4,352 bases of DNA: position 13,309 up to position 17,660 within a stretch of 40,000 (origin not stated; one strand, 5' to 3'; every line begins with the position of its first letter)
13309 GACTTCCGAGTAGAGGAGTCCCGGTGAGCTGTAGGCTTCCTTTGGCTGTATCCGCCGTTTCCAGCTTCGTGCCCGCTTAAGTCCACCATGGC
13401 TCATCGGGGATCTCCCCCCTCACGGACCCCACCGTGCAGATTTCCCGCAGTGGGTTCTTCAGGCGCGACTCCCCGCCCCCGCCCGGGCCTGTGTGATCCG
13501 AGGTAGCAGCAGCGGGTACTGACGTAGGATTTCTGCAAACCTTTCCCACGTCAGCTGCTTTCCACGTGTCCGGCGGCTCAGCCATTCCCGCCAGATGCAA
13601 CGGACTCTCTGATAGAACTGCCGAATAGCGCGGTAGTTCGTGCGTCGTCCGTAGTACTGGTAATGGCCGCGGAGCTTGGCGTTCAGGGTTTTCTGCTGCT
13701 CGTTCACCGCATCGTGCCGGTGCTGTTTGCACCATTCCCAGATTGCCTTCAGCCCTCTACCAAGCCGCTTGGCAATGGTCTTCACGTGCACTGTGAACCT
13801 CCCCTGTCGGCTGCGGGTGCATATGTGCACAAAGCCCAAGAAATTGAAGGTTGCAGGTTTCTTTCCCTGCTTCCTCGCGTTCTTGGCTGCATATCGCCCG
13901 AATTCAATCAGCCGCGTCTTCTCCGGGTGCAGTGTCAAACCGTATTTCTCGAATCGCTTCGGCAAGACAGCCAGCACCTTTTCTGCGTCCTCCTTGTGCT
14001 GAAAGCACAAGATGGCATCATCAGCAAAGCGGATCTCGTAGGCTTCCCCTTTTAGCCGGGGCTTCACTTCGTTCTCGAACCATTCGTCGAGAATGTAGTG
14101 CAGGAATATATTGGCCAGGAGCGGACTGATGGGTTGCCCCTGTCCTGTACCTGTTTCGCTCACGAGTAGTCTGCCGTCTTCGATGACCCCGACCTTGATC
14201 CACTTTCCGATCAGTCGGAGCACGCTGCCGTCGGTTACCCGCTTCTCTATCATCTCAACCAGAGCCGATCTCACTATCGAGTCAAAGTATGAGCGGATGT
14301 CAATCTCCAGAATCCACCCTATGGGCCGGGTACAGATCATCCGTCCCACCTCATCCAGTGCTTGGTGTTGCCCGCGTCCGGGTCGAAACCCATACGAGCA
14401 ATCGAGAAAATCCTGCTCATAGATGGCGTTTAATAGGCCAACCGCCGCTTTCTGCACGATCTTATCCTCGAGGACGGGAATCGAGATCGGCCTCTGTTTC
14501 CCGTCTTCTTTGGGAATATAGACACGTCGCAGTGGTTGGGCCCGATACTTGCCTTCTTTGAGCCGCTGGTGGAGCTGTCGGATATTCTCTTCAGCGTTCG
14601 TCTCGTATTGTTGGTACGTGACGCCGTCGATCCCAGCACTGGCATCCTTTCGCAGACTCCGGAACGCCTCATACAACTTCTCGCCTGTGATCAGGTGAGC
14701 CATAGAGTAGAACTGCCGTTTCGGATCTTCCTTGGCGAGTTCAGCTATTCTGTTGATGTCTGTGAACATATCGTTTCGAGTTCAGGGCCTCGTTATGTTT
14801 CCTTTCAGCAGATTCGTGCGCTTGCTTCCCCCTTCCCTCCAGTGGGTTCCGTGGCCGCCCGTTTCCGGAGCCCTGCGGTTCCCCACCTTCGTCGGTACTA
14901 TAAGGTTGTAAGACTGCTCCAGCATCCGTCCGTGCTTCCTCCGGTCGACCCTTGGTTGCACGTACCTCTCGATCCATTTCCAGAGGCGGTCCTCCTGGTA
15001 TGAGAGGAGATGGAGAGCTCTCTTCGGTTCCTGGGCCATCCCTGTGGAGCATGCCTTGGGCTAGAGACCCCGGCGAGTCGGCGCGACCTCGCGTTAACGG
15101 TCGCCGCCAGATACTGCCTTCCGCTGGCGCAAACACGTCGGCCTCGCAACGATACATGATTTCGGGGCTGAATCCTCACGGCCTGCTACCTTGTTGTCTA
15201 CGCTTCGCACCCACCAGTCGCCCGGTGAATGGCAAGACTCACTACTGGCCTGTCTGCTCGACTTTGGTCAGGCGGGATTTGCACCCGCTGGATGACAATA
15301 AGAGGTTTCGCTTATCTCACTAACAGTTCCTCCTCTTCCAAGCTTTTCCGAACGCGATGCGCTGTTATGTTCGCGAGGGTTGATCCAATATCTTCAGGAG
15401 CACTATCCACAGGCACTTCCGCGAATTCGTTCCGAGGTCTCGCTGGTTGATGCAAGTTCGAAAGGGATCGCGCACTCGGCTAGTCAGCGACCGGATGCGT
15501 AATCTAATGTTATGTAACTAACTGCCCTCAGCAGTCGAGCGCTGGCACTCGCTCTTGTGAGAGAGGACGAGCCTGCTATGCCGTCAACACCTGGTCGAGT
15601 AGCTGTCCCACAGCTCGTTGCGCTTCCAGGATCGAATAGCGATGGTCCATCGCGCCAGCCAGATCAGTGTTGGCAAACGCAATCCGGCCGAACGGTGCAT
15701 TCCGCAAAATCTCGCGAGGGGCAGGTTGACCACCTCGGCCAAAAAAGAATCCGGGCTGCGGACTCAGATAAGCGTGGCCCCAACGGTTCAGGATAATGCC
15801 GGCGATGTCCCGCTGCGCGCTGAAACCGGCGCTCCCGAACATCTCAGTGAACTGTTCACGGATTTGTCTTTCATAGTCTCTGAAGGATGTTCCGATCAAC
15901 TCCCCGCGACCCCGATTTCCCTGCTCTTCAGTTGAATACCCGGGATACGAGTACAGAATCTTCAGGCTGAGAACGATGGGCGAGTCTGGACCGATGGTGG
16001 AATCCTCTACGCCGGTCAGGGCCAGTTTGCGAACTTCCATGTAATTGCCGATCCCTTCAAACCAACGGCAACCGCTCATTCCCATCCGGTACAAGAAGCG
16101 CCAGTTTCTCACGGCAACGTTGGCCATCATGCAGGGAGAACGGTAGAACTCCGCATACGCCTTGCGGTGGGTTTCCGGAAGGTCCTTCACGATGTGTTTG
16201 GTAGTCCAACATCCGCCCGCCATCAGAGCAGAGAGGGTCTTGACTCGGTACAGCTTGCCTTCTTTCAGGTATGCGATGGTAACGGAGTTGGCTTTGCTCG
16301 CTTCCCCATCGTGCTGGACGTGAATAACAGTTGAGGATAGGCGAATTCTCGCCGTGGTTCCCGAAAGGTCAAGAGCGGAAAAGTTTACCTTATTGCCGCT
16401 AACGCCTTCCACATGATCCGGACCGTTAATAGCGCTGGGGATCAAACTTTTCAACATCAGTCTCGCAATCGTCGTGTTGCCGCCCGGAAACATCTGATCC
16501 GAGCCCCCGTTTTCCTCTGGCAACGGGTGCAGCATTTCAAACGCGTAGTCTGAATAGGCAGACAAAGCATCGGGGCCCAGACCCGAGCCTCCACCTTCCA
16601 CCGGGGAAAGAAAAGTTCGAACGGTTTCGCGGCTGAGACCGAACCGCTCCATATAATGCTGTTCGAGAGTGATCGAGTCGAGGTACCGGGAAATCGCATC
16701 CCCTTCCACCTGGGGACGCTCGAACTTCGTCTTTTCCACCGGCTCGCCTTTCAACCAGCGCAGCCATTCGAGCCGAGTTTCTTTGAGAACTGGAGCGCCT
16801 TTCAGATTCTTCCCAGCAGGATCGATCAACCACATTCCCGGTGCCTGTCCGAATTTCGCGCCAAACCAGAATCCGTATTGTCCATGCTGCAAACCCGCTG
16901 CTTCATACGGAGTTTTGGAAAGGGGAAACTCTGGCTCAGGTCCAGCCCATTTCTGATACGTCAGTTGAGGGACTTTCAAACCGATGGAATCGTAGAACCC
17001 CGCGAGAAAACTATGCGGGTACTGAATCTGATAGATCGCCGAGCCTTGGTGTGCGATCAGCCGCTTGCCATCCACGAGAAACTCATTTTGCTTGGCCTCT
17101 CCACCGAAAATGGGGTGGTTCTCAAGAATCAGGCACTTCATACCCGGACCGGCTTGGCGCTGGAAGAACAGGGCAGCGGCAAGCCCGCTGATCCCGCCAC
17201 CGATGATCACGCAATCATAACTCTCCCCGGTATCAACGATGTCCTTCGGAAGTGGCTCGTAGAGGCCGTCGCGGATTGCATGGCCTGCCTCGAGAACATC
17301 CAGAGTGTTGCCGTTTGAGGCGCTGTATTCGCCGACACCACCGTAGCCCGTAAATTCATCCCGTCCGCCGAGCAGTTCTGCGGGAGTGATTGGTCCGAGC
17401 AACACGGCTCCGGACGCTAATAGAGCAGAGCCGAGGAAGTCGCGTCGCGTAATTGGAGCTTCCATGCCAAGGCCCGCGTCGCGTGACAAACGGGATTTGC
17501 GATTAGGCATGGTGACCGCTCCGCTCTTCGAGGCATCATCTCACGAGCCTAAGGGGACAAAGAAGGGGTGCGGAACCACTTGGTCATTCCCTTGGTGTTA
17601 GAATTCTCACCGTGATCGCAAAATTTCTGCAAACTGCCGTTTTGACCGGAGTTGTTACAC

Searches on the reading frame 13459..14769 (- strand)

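Call 12: search_protein_families(library=pfam, proteins=[window:13459-14769:-], max_evalue=0.001)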
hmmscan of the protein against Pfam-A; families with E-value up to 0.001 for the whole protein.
window:13459-14769:- (436 aa): 1 family
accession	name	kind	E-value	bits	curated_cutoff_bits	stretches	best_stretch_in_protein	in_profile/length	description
PF00078.32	RVT_1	-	1.1e-32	113.9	29.6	1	85-313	1-203/205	Reverse transcriptase (RNA-dependent DNA polymerase)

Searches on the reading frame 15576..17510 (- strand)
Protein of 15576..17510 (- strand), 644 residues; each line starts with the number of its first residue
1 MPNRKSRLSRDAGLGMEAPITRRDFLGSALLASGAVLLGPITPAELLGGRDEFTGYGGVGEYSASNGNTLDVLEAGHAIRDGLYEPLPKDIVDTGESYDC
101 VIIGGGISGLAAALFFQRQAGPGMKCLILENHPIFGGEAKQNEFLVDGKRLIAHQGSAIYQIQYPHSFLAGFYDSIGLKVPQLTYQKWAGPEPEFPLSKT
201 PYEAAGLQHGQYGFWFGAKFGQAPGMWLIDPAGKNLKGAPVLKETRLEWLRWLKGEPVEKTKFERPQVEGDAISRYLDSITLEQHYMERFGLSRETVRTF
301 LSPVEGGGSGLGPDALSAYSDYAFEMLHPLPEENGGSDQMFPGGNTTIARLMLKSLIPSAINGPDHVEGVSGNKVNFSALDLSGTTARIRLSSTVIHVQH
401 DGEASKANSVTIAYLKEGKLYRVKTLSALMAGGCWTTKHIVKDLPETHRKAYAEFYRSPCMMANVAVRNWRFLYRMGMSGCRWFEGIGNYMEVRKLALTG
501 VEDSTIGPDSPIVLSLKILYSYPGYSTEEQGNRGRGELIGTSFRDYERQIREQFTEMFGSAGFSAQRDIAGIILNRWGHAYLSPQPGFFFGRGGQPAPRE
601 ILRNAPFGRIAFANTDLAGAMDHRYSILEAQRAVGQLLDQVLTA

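Call 11: search_protein_families(library=pfam, proteins=[window:15576-17510:-], max_evalue=0.001)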
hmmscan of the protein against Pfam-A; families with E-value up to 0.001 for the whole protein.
window:15576-17510:- (644 aa): 5 families
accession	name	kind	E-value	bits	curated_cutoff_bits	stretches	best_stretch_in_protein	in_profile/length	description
PF13450.12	NAD_binding_8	-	1.8e-08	35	21.9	1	102-158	1-51/68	NAD(P)-binding Rossmann-like domain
PF01266.30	DAO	-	1.1e-05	25.6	27.9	1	99-139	1-38/353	FAD dependent oxidoreductase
PF01946.23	Thi4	-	8.1e-05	22.4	26.2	1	92-139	13-57/235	Thi4 family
PF06100.17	MCRA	-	0.00061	19.2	23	1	101-143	5-48/495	MCRA family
PF00890.30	FAD_binding_2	-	0.00084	19.1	20.4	0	99-138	1-37/414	FAD binding domain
